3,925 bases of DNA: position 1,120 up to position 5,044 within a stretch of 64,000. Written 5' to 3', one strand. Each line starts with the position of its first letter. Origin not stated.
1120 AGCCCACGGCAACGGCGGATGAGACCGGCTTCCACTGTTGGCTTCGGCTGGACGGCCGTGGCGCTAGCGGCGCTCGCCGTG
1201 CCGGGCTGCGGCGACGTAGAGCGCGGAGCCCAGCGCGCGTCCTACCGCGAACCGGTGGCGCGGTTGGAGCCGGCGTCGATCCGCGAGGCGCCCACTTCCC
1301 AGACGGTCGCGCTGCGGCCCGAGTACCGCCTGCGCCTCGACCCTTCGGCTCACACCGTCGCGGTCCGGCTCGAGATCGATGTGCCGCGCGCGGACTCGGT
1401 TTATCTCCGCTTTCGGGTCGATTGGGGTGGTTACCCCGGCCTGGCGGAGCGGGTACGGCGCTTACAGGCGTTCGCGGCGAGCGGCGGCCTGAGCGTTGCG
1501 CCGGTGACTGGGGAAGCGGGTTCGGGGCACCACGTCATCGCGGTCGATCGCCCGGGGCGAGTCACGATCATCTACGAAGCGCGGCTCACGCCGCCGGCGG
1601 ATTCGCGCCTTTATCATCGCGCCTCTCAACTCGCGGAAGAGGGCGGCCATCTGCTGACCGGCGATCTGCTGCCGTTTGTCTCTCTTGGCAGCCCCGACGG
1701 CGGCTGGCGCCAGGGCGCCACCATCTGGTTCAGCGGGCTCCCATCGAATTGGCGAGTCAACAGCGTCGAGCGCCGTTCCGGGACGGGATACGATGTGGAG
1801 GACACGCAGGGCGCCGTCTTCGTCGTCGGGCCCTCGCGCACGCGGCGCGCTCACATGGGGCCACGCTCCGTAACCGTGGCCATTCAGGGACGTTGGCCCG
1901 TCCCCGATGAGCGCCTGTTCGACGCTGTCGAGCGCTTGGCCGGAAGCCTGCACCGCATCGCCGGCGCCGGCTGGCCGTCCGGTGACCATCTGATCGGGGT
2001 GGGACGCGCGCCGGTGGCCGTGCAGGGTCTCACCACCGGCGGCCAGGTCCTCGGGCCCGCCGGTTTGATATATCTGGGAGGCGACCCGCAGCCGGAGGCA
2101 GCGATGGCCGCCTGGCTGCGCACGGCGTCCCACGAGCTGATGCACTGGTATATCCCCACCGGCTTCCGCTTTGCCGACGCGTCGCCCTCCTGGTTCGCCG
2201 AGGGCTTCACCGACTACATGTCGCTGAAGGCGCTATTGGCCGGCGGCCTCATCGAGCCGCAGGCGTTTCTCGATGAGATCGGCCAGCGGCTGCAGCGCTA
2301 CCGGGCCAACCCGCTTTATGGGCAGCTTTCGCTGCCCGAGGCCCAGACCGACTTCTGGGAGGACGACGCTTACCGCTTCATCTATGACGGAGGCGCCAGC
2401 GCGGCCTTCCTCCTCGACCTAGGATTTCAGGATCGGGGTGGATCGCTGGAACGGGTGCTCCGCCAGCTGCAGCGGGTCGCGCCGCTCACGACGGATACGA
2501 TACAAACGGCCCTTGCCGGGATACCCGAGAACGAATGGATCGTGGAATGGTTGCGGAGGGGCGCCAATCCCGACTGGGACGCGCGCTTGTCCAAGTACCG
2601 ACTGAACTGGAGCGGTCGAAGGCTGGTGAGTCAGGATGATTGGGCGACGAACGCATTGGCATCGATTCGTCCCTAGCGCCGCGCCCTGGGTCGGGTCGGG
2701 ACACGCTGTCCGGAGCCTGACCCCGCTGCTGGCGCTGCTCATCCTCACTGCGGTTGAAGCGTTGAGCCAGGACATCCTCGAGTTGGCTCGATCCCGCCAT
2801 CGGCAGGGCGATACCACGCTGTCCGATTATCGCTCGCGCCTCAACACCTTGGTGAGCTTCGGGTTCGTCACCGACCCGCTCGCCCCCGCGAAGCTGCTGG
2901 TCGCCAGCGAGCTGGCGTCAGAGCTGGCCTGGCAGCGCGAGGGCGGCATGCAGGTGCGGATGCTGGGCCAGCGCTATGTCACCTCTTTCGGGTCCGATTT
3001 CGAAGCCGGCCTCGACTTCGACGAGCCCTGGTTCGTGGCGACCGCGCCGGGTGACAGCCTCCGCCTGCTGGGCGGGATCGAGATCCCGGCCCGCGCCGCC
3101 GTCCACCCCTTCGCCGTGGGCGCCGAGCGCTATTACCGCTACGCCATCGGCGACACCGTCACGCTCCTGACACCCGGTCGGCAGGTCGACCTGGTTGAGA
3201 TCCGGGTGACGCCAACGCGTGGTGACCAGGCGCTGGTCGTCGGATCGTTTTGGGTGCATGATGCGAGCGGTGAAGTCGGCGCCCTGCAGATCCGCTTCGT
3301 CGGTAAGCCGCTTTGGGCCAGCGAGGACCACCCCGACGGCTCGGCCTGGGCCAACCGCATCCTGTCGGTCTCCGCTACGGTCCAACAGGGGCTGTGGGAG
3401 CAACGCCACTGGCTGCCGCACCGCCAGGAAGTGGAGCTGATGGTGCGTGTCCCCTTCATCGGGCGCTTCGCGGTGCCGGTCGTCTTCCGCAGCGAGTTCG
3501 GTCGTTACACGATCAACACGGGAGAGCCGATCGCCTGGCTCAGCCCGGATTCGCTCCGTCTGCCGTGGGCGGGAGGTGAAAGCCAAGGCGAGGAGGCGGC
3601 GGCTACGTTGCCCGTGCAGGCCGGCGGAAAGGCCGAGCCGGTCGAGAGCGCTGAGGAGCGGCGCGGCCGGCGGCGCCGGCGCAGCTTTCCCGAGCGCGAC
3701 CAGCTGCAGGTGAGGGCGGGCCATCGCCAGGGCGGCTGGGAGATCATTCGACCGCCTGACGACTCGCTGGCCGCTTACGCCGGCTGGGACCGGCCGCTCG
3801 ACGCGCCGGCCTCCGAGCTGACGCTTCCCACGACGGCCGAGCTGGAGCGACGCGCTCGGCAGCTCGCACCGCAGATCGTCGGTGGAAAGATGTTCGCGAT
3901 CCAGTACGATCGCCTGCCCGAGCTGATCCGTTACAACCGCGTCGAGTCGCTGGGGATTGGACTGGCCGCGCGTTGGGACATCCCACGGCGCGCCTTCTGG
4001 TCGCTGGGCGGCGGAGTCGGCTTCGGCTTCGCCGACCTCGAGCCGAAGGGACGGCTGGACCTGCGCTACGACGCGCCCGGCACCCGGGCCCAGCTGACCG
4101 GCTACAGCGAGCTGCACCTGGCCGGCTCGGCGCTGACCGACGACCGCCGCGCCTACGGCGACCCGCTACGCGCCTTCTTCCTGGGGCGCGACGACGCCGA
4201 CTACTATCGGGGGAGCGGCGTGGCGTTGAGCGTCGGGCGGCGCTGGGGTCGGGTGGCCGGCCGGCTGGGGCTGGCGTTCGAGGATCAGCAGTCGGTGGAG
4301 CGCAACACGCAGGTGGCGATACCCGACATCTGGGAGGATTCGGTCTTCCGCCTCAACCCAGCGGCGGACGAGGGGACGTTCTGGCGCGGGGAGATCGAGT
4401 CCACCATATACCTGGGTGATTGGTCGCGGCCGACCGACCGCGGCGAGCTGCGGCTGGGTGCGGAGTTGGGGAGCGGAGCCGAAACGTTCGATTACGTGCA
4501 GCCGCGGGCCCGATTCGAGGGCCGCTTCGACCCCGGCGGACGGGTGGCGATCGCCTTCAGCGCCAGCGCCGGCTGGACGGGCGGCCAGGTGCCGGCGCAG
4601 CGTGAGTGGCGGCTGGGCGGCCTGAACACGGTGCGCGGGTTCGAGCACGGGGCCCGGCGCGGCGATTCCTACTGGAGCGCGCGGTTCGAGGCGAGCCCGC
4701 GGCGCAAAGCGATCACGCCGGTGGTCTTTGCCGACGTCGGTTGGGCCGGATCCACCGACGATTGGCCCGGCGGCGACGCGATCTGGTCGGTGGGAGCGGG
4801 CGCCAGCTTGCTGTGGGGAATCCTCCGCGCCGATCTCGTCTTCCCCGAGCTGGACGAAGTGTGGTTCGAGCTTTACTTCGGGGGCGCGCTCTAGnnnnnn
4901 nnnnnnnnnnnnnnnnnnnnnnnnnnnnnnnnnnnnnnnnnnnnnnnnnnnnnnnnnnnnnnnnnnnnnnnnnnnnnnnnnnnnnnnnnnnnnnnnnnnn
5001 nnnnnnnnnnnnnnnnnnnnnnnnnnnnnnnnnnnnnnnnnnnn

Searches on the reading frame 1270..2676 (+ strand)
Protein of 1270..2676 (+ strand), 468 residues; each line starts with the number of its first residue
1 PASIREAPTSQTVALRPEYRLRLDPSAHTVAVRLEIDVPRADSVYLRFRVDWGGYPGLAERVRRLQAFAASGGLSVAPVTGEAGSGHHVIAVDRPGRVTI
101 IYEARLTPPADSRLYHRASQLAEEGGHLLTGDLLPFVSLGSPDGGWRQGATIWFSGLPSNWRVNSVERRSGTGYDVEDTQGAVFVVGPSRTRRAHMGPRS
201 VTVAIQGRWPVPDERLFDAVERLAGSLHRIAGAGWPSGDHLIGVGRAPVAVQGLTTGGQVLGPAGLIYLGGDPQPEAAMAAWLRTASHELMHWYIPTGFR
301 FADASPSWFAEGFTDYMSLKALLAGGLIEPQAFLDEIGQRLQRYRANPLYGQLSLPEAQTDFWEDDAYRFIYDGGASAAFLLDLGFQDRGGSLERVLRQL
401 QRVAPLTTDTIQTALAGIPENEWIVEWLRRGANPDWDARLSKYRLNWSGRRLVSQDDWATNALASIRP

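Call 8: search_protein_families(library=pfam, proteins=[window:1270-2676:+], max_evalue=0.1)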
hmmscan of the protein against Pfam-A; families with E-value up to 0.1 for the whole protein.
window:1270-2676:+ (468 aa): 1 family
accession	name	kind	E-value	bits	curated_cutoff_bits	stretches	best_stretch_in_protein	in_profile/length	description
PF05299.18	Peptidase_M61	-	2.7e-07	31.4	22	1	305-365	36-96/118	M61 glycyl aminopeptidase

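Call 9: search_protein_families(library=ncbifam, proteins=[window:1270-2676:+], max_evalue=0.1)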
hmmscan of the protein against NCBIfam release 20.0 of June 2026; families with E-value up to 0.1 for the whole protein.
window:1270-2676:+ (468 aa): 0 families

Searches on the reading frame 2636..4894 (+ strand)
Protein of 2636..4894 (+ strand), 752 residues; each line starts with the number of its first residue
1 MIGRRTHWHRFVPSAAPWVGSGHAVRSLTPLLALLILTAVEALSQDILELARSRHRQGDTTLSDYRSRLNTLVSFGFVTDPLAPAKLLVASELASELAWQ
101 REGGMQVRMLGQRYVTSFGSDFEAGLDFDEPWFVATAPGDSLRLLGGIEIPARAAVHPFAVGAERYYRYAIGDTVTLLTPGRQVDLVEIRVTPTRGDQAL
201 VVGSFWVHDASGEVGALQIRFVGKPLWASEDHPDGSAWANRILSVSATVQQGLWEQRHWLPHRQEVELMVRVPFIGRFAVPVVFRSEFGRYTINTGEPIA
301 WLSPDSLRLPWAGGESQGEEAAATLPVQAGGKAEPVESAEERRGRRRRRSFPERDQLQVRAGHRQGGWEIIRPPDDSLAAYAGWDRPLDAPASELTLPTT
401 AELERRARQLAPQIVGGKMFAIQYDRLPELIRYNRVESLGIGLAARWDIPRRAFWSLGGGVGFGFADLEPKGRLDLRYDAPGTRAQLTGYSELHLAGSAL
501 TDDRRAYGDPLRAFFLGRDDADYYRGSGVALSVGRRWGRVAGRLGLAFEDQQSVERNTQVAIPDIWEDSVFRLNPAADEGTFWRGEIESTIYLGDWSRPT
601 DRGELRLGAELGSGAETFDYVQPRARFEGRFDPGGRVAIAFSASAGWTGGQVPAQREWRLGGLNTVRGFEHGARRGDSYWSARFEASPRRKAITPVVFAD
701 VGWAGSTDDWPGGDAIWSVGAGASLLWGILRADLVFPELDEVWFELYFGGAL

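Call 8: search_protein_families(library=pfam, proteins=[window:2636-4894:+], max_evalue=0.1)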
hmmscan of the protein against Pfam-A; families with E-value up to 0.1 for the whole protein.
window:2636-4894:+ (752 aa): 4 families
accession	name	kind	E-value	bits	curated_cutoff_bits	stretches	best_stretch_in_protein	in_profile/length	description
PF03865.19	ShlB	-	1.1e-06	28.7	22.7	1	567-724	169-310/311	Haemolysin secretion/activation protein ShlB/FhaC/HecB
PF18939.6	DUF5686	-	2.1e-05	23.6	39.2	1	151-221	112-178/669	Family of unknown function (DUF5686)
PF01103.29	Omp85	-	0.00012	22.2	24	1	599-727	132-291/325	Omp85 superfamily domain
PF08402.16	TOBE_2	-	0.0024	18.4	21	1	576-646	13-73/76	TOBE domain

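Call 9: search_protein_families(library=ncbifam, proteins=[window:2636-4894:+], max_evalue=0.1)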
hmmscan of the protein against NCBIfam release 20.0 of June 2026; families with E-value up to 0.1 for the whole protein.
window:2636-4894:+ (752 aa): 0 families
